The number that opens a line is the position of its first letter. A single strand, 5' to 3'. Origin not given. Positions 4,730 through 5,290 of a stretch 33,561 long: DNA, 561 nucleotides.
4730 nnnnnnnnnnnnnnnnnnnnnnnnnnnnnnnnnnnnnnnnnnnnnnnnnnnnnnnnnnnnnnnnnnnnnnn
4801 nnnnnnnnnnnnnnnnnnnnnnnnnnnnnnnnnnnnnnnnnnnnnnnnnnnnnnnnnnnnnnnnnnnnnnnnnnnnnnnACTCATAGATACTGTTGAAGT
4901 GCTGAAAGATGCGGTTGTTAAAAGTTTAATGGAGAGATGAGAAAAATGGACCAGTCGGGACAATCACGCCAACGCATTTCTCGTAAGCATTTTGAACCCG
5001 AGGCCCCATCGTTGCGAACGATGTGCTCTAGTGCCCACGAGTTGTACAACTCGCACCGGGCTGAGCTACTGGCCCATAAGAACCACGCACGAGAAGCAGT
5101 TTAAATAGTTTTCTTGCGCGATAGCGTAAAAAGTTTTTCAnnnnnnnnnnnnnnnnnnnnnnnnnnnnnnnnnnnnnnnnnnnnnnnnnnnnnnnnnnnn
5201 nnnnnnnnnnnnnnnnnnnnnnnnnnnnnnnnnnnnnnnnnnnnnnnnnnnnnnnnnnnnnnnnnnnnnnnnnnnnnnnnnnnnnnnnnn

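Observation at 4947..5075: tRNA-Ala(CGC) split by two non-canonical introns (D-loop and T-loop) that standard gene finders may miss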

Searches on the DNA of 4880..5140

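Call 37: search_rna_families(source=window, start=4880, end=5140, threshold=evalue, max_evalue=10, show_alignments=3)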
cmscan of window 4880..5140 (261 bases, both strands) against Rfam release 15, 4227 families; matches with E-value up to 10: 1.
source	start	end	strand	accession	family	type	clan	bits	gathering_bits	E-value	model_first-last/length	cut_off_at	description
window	5058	5106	+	RF01833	astro_FSE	Cis-reg; frameshift_element;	-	13.2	70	0.55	1-55/55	no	ribosomal frameshift site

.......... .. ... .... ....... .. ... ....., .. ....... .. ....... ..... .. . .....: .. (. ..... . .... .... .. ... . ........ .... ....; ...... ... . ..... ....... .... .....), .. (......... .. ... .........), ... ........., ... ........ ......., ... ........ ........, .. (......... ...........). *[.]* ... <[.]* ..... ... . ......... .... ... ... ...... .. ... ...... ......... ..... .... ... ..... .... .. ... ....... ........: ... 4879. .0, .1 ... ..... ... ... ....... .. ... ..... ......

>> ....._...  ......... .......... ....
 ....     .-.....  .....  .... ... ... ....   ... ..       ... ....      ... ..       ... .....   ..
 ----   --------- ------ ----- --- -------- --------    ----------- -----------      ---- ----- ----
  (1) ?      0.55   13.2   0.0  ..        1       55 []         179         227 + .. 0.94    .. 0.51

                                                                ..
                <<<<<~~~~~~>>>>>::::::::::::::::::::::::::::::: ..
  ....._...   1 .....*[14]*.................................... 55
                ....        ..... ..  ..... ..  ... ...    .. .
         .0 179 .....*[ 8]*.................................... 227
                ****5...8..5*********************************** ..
